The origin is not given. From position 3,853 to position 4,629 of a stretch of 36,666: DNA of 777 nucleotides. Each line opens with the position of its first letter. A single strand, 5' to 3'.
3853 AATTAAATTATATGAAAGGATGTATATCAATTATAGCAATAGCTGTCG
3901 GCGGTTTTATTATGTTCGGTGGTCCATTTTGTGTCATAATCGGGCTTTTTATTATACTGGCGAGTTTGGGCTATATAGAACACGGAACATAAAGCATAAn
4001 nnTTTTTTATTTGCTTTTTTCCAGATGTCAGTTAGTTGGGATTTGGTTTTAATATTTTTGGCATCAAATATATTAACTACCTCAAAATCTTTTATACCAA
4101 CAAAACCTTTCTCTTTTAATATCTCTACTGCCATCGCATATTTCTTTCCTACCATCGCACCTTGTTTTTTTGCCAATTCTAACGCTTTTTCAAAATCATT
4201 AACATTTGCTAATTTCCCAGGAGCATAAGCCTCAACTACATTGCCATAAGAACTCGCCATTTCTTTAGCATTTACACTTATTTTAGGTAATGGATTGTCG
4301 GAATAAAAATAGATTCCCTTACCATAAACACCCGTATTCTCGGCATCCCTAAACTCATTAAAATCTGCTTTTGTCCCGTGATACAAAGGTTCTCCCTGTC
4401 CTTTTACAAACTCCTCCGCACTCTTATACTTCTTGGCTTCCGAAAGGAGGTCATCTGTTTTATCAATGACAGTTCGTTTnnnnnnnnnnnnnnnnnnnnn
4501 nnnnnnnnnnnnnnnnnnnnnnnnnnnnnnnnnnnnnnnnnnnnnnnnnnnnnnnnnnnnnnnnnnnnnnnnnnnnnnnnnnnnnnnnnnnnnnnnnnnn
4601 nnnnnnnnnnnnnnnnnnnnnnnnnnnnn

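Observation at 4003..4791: Tandem ADP-ribosyltransferase-like motifs at the C-terminus of a 913-aa internal virion-type protein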

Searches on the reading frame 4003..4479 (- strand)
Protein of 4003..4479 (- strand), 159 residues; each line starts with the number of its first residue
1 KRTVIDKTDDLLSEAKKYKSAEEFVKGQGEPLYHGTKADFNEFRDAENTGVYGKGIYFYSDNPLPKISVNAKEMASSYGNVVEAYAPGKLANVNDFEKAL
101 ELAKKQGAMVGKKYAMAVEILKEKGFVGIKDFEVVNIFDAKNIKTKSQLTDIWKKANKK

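Call 30: search_solved_structures(query=A3, max_evalue=10, show_alignments=3)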
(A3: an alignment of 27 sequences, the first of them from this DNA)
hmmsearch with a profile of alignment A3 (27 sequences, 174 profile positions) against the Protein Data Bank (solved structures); distinct sequences matched with E-value up to 10: 1.
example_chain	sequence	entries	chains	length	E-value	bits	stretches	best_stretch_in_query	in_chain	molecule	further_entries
5myj_BR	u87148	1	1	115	0.48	14.4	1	3-41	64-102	50S ribosomal protein L18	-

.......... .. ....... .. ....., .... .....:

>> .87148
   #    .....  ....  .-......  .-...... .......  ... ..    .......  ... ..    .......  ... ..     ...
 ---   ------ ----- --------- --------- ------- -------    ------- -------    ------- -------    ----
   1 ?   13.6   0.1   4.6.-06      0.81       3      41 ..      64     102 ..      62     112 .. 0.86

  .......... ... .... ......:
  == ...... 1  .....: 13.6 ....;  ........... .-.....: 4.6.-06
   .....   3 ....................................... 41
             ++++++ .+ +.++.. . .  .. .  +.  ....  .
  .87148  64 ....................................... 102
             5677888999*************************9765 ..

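Call 31: search_protein_families(library=pfam, alignment_id=A3, max_evalue=0.01)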
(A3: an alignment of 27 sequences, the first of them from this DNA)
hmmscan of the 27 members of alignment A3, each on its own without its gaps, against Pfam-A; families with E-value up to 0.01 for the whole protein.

A. member 1, seq(159 aa): 1 family
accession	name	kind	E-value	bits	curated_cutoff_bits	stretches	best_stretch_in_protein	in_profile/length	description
PF18760.7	ART-PolyVal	-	5.7e-06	27.6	31.2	1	28-90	3-62/140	ADP-Ribosyltransferase in polyvalent proteins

B. families by the number of members that match (of 27 scanned): 4 families
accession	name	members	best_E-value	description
PF18760.7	ART-PolyVal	15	1.2e-17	ADP-Ribosyltransferase in polyvalent proteins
PF13151.12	DUF3990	6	1.8e-07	Protein of unknown function (DUF3990)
PF00644.27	PARP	4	7.8e-05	Poly(ADP-ribose) polymerase catalytic domain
PF02845.22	CUE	1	0.00058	CUE domain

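Call 35: predict_structure(alignment_id=A3)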
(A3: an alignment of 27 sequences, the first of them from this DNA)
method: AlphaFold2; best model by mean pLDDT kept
length: 159 residues; sequences in the alignment: 27
mean_pLDDT: 91.2   pTM: 0.84
mean pLDDT of the five models: 91.2, 90.1, 90.0, 89.6, 88.9
residues with pLDDT >= 90: 125; 70-90: 24; 50-70: 9; < 50: 1
segments of 3 or more residues with pLDDT < 50: none
pLDDT, mean of each block of 10 residues (from residue 1): 67 97 96 94 83 94 78 95 96 96 93 93 96 94 96 92
secondary structure, 60 per line:
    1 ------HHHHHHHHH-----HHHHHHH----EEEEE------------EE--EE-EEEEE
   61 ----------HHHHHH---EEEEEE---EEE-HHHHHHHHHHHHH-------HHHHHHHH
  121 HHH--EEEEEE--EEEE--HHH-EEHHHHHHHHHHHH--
elements in order: H7-15 H21-27 E32-36 E56-60 H71-76 E80-85 E89-91 H93-105 H113-123 E126-131 E134-137 H146-157

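Call 38: fold_search(model_id=the predicted structure, library=pdb)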
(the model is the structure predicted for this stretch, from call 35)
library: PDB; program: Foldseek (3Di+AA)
matches with E <= 10: 148; with E <= 0.001: 1
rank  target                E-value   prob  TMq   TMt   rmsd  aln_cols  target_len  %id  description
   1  9k3a_B                9.0e-05  1.00  0.45  0.08  17.6       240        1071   14  Cyanophage A4 pre-ejectosome with C1 symmetry (released 2025-04-09)
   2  5nob_B                1.2e-01  0.33  0.33  0.27  11.2       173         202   12  Crystal structure of human tankyrase 2 in complex with OD336 (released 2017-11-29)
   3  4pnt_D                1.4e-01  0.44  0.36  0.31   8.2       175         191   11  Crystal Structure of human Tankyrase 2 in complex with 1,5-IQD. (released 2014-10-15)
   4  3se2_C                1.5e-01  0.51  0.39  0.34   7.2       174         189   15  Human poly(ADP-ribose) polymerase 14 (PARP14/ARTD8) - catalytic domain in complex with 6(5H)-phenanthridinone (released 2011-07-06)
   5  7kkp_B                1.9e-01  0.35  0.37  0.29   8.9       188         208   11  Structure of the catalytic domain of tankyrase 1 in complex with niraparib (released 2021-01-06)
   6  7kkm_D                3.0e-01  0.20  0.30  0.26  12.2       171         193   12  Structure of the catalytic domain of tankyrase 1 (released 2021-01-06)
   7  4pnr_D                3.8e-01  0.25  0.36  0.31   8.3       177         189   10  Crystal Structure of human Tankyrase 2 in complex with TIQ-A. (released 2014-10-15)
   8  4tju_D                5.0e-01  0.23  0.37  0.32   8.3       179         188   11  Crystal Structure of human Tankyrase 2 in complex with 3,4-CPQ-5-C. (released 2014-10-15)
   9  4hmw_B                5.3e-01  0.04  0.15  0.13  13.4       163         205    9  Crystal structure of PhzG from Burkholderia lata 383 (released 2013-08-07)
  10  4msg_B                6.4e-01  0.18  0.37  0.30   9.1       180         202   11  Crystal structure of tankyrase 1 with compound 22 (released 2013-12-25)
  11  9iba                  7.2e-01  0.12  0.19  0.21   8.5        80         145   26  Crystal structure of Arr-2 in complex with Rifampicin (released 2025-12-17)
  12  4mt9_B                9.3e-01  0.16  0.37  0.30   9.2       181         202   12  Co-crystal structure of tankyrase 1 with compound 49 (released 2013-12-25)
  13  6p3q_B                9.3e-01  0.03  0.15  0.09  16.5       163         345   13  Calpain-5 (CAPN5) Protease Core (PC) (released 2020-02-05)
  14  3rub_S                9.9e-01  0.05  0.18  0.20   9.5        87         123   18  CRYSTAL STRUCTURE OF THE UNACTIVATED FORM OF RIBULOSE-1,5-BISPHOSPHATE CARBOXYLASE(SLASH)OXYGENASE FROM TOBACCO REFINE (released 1992-10-15)
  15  7olh_D                1.1e+00  0.02  0.17  0.10  11.6       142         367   20  Bacillus subtilis Complex structure 1 of diadenylate cyclase CdaA cytoplasmic domain (CdaACD) and the phosphoglucomuta (released 2021-10-27)
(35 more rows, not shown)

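Call 71: fold_search(model_id=the predicted structure, library=viral)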
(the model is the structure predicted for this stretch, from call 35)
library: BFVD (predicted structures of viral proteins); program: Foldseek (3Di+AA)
matches with E <= 10: 109; with E <= 0.001: 13
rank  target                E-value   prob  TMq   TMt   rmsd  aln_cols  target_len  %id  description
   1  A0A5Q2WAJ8            7.2e-06  1.00  0.60  0.09   6.0       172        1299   25  (no name in the UniProt tables at hand)
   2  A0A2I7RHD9            7.2e-06  1.00  0.45  0.15  12.0       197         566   18  (no name in the UniProt tables at hand)
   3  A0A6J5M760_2          9.2e-06  1.00  0.51  0.13   7.4       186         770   22  N-acetyltransferase domain-containing protein [uncultured Caudovirales phage]
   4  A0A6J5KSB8            1.2e-05  1.00  0.49  0.60   4.2       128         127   24  PARP catalytic domain-containing protein [uncultured Caudovirales phage]
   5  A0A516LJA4            1.2e-05  1.00  0.51  0.17  10.9       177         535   19  (no name in the UniProt tables at hand)
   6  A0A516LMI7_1          2.1e-05  1.00  0.47  0.06   9.8       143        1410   24  (no name in the UniProt tables at hand)
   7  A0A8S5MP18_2          2.2e-05  1.00  0.52  0.09   3.5       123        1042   26  PolyVal ADP-ribosyltransferase [Siphoviridae sp. ctLR131]
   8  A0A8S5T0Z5            3.3e-05  1.00  0.49  0.15   9.2       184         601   18  PolyVal ADP-Ribosyltransferase [Myoviridae sp. ctWb16]
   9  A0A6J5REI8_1          1.1e-04  1.00  0.47  0.07   5.7       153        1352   17  Uncharacterized protein [uncultured Caudovirales phage]
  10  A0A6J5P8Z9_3          1.2e-04  1.00  0.45  0.07   9.2       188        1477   18  ART-PolyVal-like domain-containing protein [uncultured Caudovirales phage]
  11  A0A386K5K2            2.6e-04  1.00  0.45  0.33   9.7       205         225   15  ART-PolyVal-like domain-containing protein [Dickeya phage vB_DsoM_JA11]
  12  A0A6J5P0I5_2          2.8e-04  1.00  0.47  0.06   7.6       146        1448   19  ART-PolyVal-like domain-containing protein [uncultured Caudovirales phage]
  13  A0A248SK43            2.8e-04  1.00  0.47  0.18  11.2       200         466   10  (no name in the UniProt tables at hand)
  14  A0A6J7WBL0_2          1.6e-03  0.99  0.43  0.10  10.1       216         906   18  ART-PolyVal-like domain-containing protein [uncultured Caudovirales phage]
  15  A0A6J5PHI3            2.1e-03  0.98  0.41  0.09  10.3       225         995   13  Uncharacterized protein [uncultured Caudovirales phage]
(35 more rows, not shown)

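Call 77: find_related_loci(query=A3, collection=viral_contigs, flank=6000)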
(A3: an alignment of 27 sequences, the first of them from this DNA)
Query A3 (159 aa) in viral_contigs; peptide patterns used: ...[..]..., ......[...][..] (x = any residue, [..] = any of these).
596 stretches matched a pattern (row limit reached: there are more); 93 encode a relative of the query (tblastn E <= 1e-3); the best 80 are kept; 78 distinct loci.
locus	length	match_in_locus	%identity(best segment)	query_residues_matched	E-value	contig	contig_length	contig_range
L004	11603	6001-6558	36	11-159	4e-22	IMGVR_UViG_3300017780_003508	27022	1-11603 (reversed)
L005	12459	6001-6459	40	9-157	1e-20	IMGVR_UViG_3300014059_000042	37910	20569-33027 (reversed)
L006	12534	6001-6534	34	11-156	5e-18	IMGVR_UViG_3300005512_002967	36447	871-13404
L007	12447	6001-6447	36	10-156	2e-16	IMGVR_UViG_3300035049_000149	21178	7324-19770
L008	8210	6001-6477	32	5-159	3e-16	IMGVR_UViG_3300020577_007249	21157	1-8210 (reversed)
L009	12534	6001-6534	32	11-159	1e-15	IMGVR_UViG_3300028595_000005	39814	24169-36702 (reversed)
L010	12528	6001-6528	35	5-157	1e-14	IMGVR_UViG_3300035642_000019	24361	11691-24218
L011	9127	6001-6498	34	1-159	2e-14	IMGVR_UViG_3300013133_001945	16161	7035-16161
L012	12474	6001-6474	35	4-159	2e-14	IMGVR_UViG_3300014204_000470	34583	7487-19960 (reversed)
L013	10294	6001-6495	34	1-159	3e-14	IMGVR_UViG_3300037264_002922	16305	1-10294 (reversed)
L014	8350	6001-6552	30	9-156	3e-14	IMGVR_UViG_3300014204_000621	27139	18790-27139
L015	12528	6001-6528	31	9-158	4e-14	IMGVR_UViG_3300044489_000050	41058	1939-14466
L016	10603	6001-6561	31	11-159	5e-14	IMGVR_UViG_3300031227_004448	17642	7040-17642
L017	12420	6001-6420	34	9-158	6e-14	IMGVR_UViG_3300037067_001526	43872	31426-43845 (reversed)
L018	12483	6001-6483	35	9-158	8e-14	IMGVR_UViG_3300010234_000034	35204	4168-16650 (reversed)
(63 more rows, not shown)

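Call 97: find_related_loci(query=A3, collection=genome_contigs, flank=5000)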
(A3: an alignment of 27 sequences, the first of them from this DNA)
Query A3 (159 aa) in genome_contigs; peptide patterns used: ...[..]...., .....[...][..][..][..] (x = any residue, [..] = any of these).
189 stretches matched a pattern; 26 encode a relative of the query (tblastn E <= 1e-3); 26 distinct loci.
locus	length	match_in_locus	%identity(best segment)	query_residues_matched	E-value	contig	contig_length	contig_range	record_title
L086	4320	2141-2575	36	10-159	4e-20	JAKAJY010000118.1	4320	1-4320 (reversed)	MAG: archaeon isolate WY4.bin39 NODE_27476_length_4320_cov_1.961841, whole genome shotgun sequence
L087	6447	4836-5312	32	9-157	1e-17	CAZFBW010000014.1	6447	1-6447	MAG TPA_asm: uncultured Candidatus Saccharibacteria bacterium isolate SRP342105_co1_442 genome assembly, contig: NODE_17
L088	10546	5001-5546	33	9-159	3e-17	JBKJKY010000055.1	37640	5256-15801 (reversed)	MAG: Parcubacteria group bacterium isolate ant_bin.260 k117_4971834, whole genome shotgun sequence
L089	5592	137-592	34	11-157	2e-13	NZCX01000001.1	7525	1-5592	MAG: Candidatus Pacearchaeota archaeon isolate ARS1160 MHASMcontig_133412, whole genome shotgun sequence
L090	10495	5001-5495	31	9-158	2e-13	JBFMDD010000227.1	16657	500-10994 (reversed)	MAG: bacterium isolate MAG210 MAG210_227, whole genome shotgun sequence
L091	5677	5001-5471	37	9-159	6e-13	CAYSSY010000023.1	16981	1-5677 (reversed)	MAG TPA_asm: uncultured Gammaproteobacteria bacterium isolate binchicken_co66_283 genome assembly, contig: NODE_5334_len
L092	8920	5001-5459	35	11-156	1e-12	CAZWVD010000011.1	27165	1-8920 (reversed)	MAG TPA_asm: uncultured Gammaproteobacteria bacterium isolate SRP170004_co1_469 genome assembly, contig: NODE_2591_lengt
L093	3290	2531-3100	31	11-158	1e-11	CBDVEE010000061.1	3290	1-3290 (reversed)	MAG TPA_asm: uncultured archaeon isolate SRR22302353_concoct_106 genome assembly, contig: ERZ25073599.21993, whole genom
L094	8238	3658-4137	32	9-159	2e-11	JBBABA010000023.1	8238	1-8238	MAG: Thermoplasmata archaeon isolate SO_2017_GW3_8 scaffold_4262_c1_OW296A_2017, whole genome shotgun sequence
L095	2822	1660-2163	32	9-159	3e-10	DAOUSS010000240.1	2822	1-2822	MAG TPA_asm: Candidatus Stahlbacteria bacterium isolate CSMAG_552 CSMAG_552_k127_686959_length_2822_cov_20.0000, whole g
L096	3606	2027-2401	31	2-159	2e-9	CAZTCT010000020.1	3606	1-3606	MAG TPA_asm: uncultured Candidatus Saccharibacteria bacterium isolate SRP329715_co1_218 genome assembly, contig: NODE_41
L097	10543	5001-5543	30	9-157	4e-9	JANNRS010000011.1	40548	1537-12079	MAG: Candidatus Paceibacterota bacterium isolate SOY_31_metabat_326 SOY_31_k141_302336, whole genome shotgun sequence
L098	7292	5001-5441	33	9-156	2e-8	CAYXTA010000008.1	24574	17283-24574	MAG TPA_asm: uncultured Candidatus Saccharibacteria bacterium isolate ERP123247_co1_13 genome assembly, contig: NODE_122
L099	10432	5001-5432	31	10-159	1e-7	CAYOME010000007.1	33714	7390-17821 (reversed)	MAG TPA_asm: uncultured Candidatus Saccharibacteria bacterium isolate SRP294416_co1_589 genome assembly, contig: NODE_22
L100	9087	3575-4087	29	3-159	1e-7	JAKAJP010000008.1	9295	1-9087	MAG: bacterium isolate WY4.bin110 NODE_9578_length_9295_cov_2.093477, whole genome shotgun sequence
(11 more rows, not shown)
